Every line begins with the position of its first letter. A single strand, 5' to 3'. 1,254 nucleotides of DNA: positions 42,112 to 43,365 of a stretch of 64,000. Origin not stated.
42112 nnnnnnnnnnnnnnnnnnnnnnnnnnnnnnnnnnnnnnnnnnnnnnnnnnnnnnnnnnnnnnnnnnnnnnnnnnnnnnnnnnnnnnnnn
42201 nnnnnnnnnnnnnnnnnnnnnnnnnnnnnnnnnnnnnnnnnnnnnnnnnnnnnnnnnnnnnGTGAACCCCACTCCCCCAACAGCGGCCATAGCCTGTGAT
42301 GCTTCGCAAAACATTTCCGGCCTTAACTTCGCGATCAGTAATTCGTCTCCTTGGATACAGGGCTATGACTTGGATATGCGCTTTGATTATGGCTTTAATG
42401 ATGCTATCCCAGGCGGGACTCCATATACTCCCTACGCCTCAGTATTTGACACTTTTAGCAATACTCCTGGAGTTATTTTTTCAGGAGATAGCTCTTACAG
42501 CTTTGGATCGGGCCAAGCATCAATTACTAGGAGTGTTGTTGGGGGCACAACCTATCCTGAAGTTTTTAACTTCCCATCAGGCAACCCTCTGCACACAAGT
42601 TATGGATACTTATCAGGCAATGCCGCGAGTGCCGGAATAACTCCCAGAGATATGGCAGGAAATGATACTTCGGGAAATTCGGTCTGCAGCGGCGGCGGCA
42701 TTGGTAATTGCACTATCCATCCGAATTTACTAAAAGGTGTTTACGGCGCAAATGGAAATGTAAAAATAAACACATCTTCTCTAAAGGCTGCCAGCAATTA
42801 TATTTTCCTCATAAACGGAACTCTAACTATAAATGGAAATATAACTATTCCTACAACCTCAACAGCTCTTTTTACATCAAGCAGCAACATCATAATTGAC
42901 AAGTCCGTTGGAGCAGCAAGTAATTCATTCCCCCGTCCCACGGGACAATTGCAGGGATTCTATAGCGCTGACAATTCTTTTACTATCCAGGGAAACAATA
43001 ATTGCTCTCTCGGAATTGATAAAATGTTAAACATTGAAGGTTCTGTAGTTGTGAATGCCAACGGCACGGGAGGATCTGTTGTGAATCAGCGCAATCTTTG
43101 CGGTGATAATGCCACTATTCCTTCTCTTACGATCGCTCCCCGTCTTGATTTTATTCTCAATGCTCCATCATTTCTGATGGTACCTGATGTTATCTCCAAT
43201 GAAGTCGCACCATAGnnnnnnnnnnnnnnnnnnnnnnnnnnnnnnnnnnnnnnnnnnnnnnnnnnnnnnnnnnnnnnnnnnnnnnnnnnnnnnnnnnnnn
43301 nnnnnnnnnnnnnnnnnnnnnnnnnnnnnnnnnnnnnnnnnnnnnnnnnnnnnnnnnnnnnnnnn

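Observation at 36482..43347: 6.8 kb insertion between rplA and rplJ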

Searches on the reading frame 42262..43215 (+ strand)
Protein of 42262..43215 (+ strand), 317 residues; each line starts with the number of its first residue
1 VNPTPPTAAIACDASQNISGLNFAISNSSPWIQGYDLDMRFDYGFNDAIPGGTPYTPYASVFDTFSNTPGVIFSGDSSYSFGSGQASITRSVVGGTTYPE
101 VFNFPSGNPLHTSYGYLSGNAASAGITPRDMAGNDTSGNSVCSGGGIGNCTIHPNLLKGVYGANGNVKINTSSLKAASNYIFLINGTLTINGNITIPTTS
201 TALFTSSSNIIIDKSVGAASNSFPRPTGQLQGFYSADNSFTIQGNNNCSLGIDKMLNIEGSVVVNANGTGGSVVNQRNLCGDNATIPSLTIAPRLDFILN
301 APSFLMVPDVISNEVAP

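Call 9: search_protein_families(library=pfam, proteins=[window:42262-43215:+], max_evalue=0.01)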
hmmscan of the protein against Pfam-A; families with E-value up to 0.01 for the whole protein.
window:42262-43215:+ (317 aa): 0 families

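Call 34: find_homologous_proteins(query=window:42262-43215:+, max_evalue=0.001)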
Query window:42262-43215:+ (317 aa): 12 proteins with E <= 0.001 among 3445 candidates.
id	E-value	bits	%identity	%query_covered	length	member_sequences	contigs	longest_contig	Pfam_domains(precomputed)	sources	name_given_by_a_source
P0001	3.5e-203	692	100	100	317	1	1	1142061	-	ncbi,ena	-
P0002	5.2e-80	287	52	90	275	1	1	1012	-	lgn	-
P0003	1.9e-71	259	48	95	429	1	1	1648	-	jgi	jgi:hypothetical protein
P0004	2.1e-60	223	44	95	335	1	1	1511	-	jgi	-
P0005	3.0e-58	216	48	81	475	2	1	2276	-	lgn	-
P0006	7.1e-57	211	42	95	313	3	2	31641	-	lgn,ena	-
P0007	9.2e-55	204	42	98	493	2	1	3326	PF17802.8,PF13620.13,PF17210.10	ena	-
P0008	1.3e-52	197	40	93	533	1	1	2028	-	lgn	-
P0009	2.7e-51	193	54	56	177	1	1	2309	-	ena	-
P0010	2.4e-43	167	40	86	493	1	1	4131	-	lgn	-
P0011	3.0e-34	137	43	56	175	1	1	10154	-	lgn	-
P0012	1.2e-32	132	37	94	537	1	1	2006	PF13620.13,PF17210.10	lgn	-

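Call 35: find_encoding_contigs(protein=P0001, flank=10000, max_places=5)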
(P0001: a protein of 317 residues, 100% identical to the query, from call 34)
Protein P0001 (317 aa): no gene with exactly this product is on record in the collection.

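Call 38: find_encoding_contigs(protein=P0016, flank=10000, max_places=4)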
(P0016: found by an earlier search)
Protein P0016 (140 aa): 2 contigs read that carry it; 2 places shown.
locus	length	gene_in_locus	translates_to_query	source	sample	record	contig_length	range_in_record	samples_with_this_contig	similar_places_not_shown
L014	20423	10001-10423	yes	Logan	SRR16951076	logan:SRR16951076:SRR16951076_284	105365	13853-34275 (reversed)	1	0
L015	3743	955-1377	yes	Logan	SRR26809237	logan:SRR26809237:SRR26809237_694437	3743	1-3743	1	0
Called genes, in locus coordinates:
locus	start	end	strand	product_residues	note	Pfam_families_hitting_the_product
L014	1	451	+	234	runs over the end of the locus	PF02683:DsbD_TM (weak), PF11139:SfLAP (weak)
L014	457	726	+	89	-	PF03477:ATP-cone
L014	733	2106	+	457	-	PF03486:HI0933_like (faint), PF07992:Pyr_redox_2, PF13738:Pyr_redox_3, PF00070:Pyr_redox, PF02852:Pyr_redox_dim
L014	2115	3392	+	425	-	PF00722:Glyco_hydro_16, PF26113:GH16_XgeA (weak)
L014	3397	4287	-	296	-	PF00483:NTP_transferase, PF12804:NTP_transf_3 (weak)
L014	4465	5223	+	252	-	-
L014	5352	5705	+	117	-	-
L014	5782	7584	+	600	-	PF13230:GATase_4, PF13522:GATase_6, PF13537:GATase_7, PF01380:SIS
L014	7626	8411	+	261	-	-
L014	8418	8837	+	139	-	-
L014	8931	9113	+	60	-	PF00584:SecE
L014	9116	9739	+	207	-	PF02357:NusG, PF00467:KOW (weak)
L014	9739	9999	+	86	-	-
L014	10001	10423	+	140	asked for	PF03946:Ribosomal_L11_N, PF00298:Ribosomal_L11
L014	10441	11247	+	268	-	PF00687:Ribosomal_L1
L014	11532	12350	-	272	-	PF13620:CarboxypepD_reg (faint), PF17210:SdrD_B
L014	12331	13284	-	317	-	-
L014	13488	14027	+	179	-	PF00466:Ribosomal_L10, PF27436:RL10_C (faint)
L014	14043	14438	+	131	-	PF16320:Ribosomal_L12_N, PF00542:Ribosomal_L12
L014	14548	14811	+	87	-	PF12728:HTH_17, PF13411:MerR_1, PF00376:MerR (weak)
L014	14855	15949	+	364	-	PF03727:Hexokinase_2 (weak)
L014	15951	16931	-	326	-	PF01087:GalP_UDP_transf (weak), PF02744:GalP_UDP_tr_C (weak)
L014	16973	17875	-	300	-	PF06790:UPF0259 (weak)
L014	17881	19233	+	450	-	-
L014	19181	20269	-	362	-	PF13439:Glyco_transf_4, PF00534:Glycos_transf_1, PF13692:Glyco_trans_1_4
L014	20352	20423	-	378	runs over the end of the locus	PF02698:DUF218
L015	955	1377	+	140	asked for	PF03946:Ribosomal_L11_N, PF00298:Ribosomal_L11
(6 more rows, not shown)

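Call 39: find_encoding_contigs(protein=P0019, flank=10000, max_places=4)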
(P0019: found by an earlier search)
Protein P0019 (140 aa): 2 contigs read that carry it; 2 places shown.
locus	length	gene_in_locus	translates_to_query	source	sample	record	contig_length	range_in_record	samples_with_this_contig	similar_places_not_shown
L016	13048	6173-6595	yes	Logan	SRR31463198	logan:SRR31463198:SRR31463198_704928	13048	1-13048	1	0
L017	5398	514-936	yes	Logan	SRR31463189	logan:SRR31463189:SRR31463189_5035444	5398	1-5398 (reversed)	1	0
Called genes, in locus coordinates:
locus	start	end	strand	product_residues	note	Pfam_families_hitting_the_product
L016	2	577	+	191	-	?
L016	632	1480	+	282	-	-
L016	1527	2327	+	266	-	-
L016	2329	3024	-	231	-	PF14378:PAP2_3 (faint), PF01569:PAP2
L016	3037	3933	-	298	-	PF00483:NTP_transferase, PF12804:NTP_transf_3 (weak)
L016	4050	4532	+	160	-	PF13473:Cupredoxin_1, PF00127:Copper-bind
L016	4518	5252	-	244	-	-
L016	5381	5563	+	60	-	PF00584:SecE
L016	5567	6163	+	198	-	PF02357:NusG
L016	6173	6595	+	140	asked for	PF03946:Ribosomal_L11_N, PF00298:Ribosomal_L11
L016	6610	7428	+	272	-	PF00687:Ribosomal_L1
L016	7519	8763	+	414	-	-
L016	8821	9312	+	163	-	PF11969:DcpS_C (faint), PF01230:HIT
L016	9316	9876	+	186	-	-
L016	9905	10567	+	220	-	PF00702:Hydrolase, PF13419:HAD_2, PF13242:Hydrolase_like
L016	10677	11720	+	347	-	-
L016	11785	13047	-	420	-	?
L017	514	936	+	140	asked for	PF03946:Ribosomal_L11_N, PF00298:Ribosomal_L11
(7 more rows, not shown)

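Call 42: find_encoding_contigs(protein=P0006, flank=8000, max_places=3)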
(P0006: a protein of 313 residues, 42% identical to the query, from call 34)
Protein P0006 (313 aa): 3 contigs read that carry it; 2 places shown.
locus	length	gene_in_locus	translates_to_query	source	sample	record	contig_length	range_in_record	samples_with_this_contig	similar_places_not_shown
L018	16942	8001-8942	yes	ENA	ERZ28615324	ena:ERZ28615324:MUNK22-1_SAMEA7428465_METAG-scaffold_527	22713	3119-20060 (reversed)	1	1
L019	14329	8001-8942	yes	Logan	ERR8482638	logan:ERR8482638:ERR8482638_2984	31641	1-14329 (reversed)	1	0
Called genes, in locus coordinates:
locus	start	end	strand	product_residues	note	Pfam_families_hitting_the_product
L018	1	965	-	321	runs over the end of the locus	PF00303:Thymidylat_synt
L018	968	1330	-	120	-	PF07883:Cupin_2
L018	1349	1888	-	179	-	PF06559:DCD_N (weak), PF22769:DCD, PF00692:dUTPase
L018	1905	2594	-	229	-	PF02223:Thymidylate_kin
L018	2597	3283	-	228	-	PF01712:dNK, PF02223:Thymidylate_kin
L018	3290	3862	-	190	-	PF22769:DCD, PF00692:dUTPase (weak)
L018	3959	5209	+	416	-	-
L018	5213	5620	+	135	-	-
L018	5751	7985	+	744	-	PF00092:VWA, PF13519:VWA_2, PF17210:SdrD_B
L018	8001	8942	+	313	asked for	-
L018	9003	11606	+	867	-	PF00092:VWA, PF13519:VWA_2, PF17210:SdrD_B, PF22904:NOMO1-like_2nd (faint), PF13620:CarboxypepD_reg (faint), PF02369:Big_1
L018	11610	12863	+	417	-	-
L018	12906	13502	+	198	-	PF00963:Cohesin (weak)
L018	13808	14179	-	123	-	PF13430:DUF4112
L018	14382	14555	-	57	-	-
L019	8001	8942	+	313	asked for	-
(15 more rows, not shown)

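Call 43: find_encoding_contigs(protein=P0011, flank=8000, max_places=3)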
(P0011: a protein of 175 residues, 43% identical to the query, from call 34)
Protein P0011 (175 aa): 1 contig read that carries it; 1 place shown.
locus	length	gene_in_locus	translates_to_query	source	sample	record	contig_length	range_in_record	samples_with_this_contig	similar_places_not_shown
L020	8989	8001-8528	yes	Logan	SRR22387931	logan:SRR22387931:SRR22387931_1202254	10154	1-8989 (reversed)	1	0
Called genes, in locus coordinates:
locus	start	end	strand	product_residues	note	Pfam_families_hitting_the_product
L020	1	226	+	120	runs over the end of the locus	PF02452:PemK_toxin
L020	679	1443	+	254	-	-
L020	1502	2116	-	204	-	-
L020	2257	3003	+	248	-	-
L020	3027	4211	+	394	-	PF01270:Glyco_hydro_8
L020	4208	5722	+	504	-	PF00535:Glycos_transf_2, PF13641:Glyco_tranf_2_3, PF13506:Glyco_transf_21, PF13632:Glyco_trans_2_3, PF03552:Cellulose_synt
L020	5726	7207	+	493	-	PF13231:PMT_2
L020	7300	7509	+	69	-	-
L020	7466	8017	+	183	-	-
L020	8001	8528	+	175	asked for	-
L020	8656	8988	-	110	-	?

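Call 57: find_encoding_contigs(protein=P0023, flank=10000, max_places=6)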
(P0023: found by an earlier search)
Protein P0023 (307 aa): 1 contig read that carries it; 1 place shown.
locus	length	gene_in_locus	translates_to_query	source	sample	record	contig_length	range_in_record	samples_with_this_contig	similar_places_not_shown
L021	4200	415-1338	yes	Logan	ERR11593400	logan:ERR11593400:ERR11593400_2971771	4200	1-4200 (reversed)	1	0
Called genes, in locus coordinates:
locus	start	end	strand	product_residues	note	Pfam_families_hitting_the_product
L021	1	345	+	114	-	?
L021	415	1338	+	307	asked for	PF00687:Ribosomal_L1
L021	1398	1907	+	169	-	-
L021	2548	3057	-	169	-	-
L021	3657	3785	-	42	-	-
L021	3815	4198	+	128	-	?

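Call 58: predict_structure(alignment_id=A1)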
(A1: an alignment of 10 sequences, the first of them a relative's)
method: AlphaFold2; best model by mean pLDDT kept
length: 317 residues; sequences in the alignment: 10
mean_pLDDT: 63.9   pTM: 0.68
mean pLDDT of the five models: 63.9, 61.2, 60.3, 60.0, 57.3
residues with pLDDT >= 90: 74; 70-90: 82; 50-70: 45; < 50: 116
segments of 3 or more residues with pLDDT < 50: 1-31, 34-106, 307-317
pLDDT, mean of each block of 10 residues (from residue 1): 31 26 29 47 41 36 28 30 30 31 49 84 87 89 89 92 96 90 97 90 93 88 71 86 77 80 73 73 62 61 50 29
secondary structure, 60 per line:
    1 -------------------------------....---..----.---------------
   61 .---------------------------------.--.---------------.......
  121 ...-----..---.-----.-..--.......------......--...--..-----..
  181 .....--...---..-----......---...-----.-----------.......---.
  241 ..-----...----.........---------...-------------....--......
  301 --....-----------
elements in order: E32-35 H114-123 H146-149 E150-152 E159-164 E167-169 E179-185 E188-190 E201-206 E210-212 E230-236 E240-242 E255-263 E273-275 E289-292 H295-300 H303-306

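Call 67: fold_search(model_id=the predicted structure, library=pdb)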
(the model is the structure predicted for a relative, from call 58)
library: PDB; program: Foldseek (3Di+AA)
matches with E <= 10: 43; with E <= 0.001: 0
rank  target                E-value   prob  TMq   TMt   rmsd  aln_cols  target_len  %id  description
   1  6bg8_A                6.2e-03  0.98  0.30  0.39  11.9       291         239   12  Shewanella frigidimarina ice-binding protein_1 DUF3494 Domain (released 2018-03-07)
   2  5b5h                  3.5e-02  0.98  0.37  0.51   8.2       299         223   12  Hydrophobic ice-binding site confer hyperactivity on antifreeze protein from a snow mold fungus (released 2016-09-28)
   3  4nu3_A                3.5e-02  0.96  0.34  0.45   8.8       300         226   12  Crystal structure of mFfIBP, a capping head region swapped mutant of ice-binding protein (released 2014-04-16)
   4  7dc5_A                6.5e-02  0.94  0.36  0.49   9.8       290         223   14  Crystal structure of fungal antifreeze protein with intermediate activity (released 2021-10-27)
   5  3uyv_A                7.2e-02  0.94  0.36  0.47   8.4       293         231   12  Crystal structure of a glycosylated ice-binding protein (LeIBP) from Arctic yeast (released 2012-02-29)
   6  7ddb_A                8.8e-02  0.94  0.38  0.51   8.1       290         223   15  Crystal structure of fungal antifreeze protein with intermediate activity (released 2021-11-03)
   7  8x0z                  1.5e-01  0.87  0.35  0.49   9.1       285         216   11  Crystal structure of A101C/A120C mutant of FfIBP (released 2024-11-13)
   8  3vn3_A                1.6e-01  0.82  0.36  0.48   8.9       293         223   16  Fungal antifreeze protein exerts hyperactivity by constructing an inequable beta-helix (released 2012-06-06)
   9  6qvi_B                1.8e-01  0.84  0.27  0.18   6.6       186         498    9  Crystal structure of competence-associated pilin ComZ from Thermus thermophilus (released 2019-05-29)
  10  8x1l                  2.3e-01  0.66  0.32  0.44  10.6       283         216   10  Crystal structure of S96C/L132C mutant of FfIBP (released 2024-11-13)
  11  4nuh                  4.5e-01  0.69  0.36  0.50   9.2       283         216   11  Crystal structure of mLeIBP, a capping head region swapped mutant of ice-binding protein (released 2014-04-16)
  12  3wp9                  5.0e-01  0.54  0.35  0.47   8.6       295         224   12  Crystal structure of antifreeze protein from an Antarctic sea ice bacterium Colwellia sp. (released 2014-07-02)
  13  5uyt_A                6.1e-01  0.57  0.32  0.25   8.6       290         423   10  Crystal structure of ice binding protein from an Antarctic bacterium Flavobacteriaceae (released 2017-10-25)
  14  6ria_1                7.1e-01  0.13  0.13  0.37   9.2       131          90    8  Bactofilin from Thermus thermophilus, F105R mutant crystal structure (released 2019-07-17)
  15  9lhn_B                7.9e-01  0.06  0.17  0.22  13.1       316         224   11  Crystal structure of Ice binding protein from Candidatus Cryosericum odellii SMC5 (released 2025-09-03)
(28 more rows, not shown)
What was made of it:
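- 38959..43215 (+): Large surface ('adhesin-like') protein, about 1417 aa when the frames are joined. It has a signal peptide, a ~550-aa region that is 44% Gly, SdrD_B-like and Big_3_5 Ig-like modules, and a ~310-aa beta-helix-like C-terminal domain ending in EVAP. There are five single-base frame changes. AF2 and Foldseek point weakly to the DUF3494 ice-binding-like beta-helix (E 6e-3) (calls 58, 67).
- On DUF3494 ice-binding-like beta-helix: Foldseek E 6e-3, prob 0.98, TM 0.3-0.5, on a model with pLDDT 64 overall and above 84 for residues 110-300 (calls 58, 67).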

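Call 76: find_related_loci(query=A1, collection=metagenome_contigs, flank=10000)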
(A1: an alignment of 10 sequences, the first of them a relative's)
Query A1 (317 aa) in metagenome_contigs; peptide patterns used: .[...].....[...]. (x = any residue, [..] = any of these).
136 stretches matched a pattern; 62 encode a relative of the query (tblastn E <= 1e-3); 61 distinct loci.
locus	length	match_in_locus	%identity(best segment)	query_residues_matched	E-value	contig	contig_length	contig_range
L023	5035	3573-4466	53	11-317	4e-94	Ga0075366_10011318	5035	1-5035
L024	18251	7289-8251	49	1-317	7e-92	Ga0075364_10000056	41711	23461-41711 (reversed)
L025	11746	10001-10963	49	1-317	7e-92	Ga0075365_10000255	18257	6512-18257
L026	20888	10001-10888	46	17-317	7e-76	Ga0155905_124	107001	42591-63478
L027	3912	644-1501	45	17-317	4e-66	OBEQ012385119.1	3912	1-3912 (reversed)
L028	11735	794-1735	41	3-317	7e-66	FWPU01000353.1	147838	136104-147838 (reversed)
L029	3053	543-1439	43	12-317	2e-66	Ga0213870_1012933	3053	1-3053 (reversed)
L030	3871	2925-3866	41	3-317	6e-66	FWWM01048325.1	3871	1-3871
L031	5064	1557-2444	45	17-317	1e-65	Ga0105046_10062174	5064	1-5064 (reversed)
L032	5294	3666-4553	45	17-317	1e-65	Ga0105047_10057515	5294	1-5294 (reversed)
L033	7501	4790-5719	43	11-317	9e-65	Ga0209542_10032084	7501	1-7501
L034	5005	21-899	44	17-317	7e-64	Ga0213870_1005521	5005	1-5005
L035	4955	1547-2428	43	16-317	1e-63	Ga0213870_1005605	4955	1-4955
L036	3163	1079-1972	40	14-317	1e-63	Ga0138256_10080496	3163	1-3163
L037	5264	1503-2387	44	15-317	4e-63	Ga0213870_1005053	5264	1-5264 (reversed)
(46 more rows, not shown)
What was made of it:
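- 38959..43215 (+): The C-terminal domain family appears in calls 34 and 76.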
